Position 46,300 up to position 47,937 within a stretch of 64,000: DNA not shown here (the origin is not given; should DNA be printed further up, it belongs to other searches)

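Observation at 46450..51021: Sensor kinase - hybrid kinase/receiver - cytochrome P450 in one co-directional unit, with paralogous membrane sensor domains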

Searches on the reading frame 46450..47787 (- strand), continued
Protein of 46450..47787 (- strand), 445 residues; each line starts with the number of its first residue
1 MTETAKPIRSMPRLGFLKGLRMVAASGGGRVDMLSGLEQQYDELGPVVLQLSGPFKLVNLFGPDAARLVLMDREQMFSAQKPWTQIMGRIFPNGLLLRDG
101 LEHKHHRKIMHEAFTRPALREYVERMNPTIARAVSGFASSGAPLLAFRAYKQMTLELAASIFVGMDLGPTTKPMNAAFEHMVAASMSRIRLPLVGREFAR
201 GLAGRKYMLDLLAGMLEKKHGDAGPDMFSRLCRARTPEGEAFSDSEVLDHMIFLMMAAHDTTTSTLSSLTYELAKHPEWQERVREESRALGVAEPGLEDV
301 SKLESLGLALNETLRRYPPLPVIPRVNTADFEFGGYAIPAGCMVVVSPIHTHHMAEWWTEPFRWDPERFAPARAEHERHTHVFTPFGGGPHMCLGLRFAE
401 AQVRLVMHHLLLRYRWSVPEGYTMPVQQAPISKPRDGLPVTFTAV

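Call 79: search_protein_families(library=pfam, proteins=[L040:4526-6118:+, L040:6135-8789:-, L040:8638-9348:+, L040:9345-9893:+, L040:11427-12068:+, L040:12161-13576:+, L033:1043-2392:+, L033:2500-5130:-, L033:7335-8099:+], max_evalue=0.0001)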
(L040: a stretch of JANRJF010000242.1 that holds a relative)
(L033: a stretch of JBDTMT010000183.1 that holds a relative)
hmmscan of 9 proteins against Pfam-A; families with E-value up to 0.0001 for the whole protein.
L040:4526-6118:+ (530 aa): 2 families
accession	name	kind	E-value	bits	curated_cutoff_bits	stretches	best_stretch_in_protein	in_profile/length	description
PF02518.31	HATPase_c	-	8.4e-33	113.6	26.4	1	415-528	1-109/111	Histidine kinase-, DNA gyrase B-, and HSP90-like ATPase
PF00512.31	HisKA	-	5.5e-19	68.4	26.9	1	303-368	1-66/66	His Kinase A (phospho-acceptor) domain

L040:6135-8789:- (884 aa): 10 families
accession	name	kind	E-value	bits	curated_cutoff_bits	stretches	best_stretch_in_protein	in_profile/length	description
PF02518.31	HATPase_c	-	8.5e-27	94.2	26.4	1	765-873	2-109/111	Histidine kinase-, DNA gyrase B-, and HSP90-like ATPase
PF00512.31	HisKA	-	2.5e-19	69.5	26.9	1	651-718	2-66/66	His Kinase A (phospho-acceptor) domain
PF01590.32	GAF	-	4.4e-17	63.3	22.4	1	326-464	1-133/133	GAF domain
PF00072.30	Response_reg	-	9e-16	58.5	30.2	1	56-157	1-100/111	Response regulator receiver domain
PF13492.12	GAF_3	-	5.1e-15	56.5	27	2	497-637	3-129/129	GAF domain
PF13185.12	GAF_2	-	1.4e-13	51.7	28.6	1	326-465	3-136/136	GAF domain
PF00989.32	PAS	-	1.8e-13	50.9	22.6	1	191-301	1-113/113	PAS fold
PF08448.16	PAS_4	-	1.1e-11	45.4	23.1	1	197-306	1-110/110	PAS fold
PF08447.18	PAS_3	-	2.4e-10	41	25.6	1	215-297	3-88/89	PAS fold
PF13188.13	PAS_8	-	2e-07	31.1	21.8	1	191-247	1-56/65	PAS domain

L040:8638-9348:+ (236 aa): 0 families

L040:9345-9893:+ (182 aa): 0 families

L040:11427-12068:+ (213 aa): 0 families

L040:12161-13576:+ (471 aa): 0 families

L033:1043-2392:+ (449 aa): 2 families
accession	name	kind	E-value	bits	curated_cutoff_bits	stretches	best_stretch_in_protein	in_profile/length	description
PF02518.31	HATPase_c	-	2.4e-25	89.6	26.4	1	336-445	2-109/111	Histidine kinase-, DNA gyrase B-, and HSP90-like ATPase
PF00512.31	HisKA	-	1.3e-19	70.4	26.9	1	222-289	1-66/66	His Kinase A (phospho-acceptor) domain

L033:2500-5130:- (876 aa): 10 families
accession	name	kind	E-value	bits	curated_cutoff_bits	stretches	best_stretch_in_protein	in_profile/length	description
PF02518.31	HATPase_c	-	4.4e-28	98.4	26.4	1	758-867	2-110/111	Histidine kinase-, DNA gyrase B-, and HSP90-like ATPase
PF00512.31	HisKA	-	1e-19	70.8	26.9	1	644-711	2-66/66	His Kinase A (phospho-acceptor) domain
PF00072.30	Response_reg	-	3.8e-15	56.5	30.2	1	49-150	1-100/111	Response regulator receiver domain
PF00989.32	PAS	-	1.2e-13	51.5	22.6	1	184-294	1-113/113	PAS fold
PF01590.32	GAF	-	4.4e-13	50.4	22.4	1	319-456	1-133/133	GAF domain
PF08448.16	PAS_4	-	5.4e-11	43.1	23.1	1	190-299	1-110/110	PAS fold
PF13492.12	GAF_3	-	2.4e-10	41.3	27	1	321-457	3-128/129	GAF domain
PF13185.12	GAF_2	-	2.6e-10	41.1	28.6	1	319-457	3-136/136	GAF domain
PF08447.18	PAS_3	-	3.8e-09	37.1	25.6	1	208-288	3-86/89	PAS fold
PF13188.13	PAS_8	-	5.7e-07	29.6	21.8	1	184-237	1-54/65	PAS domain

L033:7335-8099:+ (254 aa): 0 families

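Call 82: search_solved_structures(query=window:46450-47787:-, max_evalue=1e-38, show_alignments=1)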
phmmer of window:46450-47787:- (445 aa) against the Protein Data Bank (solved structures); distinct sequences matched with E-value up to 1e-38: 1.
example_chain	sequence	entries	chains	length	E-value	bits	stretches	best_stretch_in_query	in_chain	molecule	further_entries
2ve3_A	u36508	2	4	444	1.3e-41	146.1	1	42-441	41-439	PUTATIVE CYTOCHROME P450 120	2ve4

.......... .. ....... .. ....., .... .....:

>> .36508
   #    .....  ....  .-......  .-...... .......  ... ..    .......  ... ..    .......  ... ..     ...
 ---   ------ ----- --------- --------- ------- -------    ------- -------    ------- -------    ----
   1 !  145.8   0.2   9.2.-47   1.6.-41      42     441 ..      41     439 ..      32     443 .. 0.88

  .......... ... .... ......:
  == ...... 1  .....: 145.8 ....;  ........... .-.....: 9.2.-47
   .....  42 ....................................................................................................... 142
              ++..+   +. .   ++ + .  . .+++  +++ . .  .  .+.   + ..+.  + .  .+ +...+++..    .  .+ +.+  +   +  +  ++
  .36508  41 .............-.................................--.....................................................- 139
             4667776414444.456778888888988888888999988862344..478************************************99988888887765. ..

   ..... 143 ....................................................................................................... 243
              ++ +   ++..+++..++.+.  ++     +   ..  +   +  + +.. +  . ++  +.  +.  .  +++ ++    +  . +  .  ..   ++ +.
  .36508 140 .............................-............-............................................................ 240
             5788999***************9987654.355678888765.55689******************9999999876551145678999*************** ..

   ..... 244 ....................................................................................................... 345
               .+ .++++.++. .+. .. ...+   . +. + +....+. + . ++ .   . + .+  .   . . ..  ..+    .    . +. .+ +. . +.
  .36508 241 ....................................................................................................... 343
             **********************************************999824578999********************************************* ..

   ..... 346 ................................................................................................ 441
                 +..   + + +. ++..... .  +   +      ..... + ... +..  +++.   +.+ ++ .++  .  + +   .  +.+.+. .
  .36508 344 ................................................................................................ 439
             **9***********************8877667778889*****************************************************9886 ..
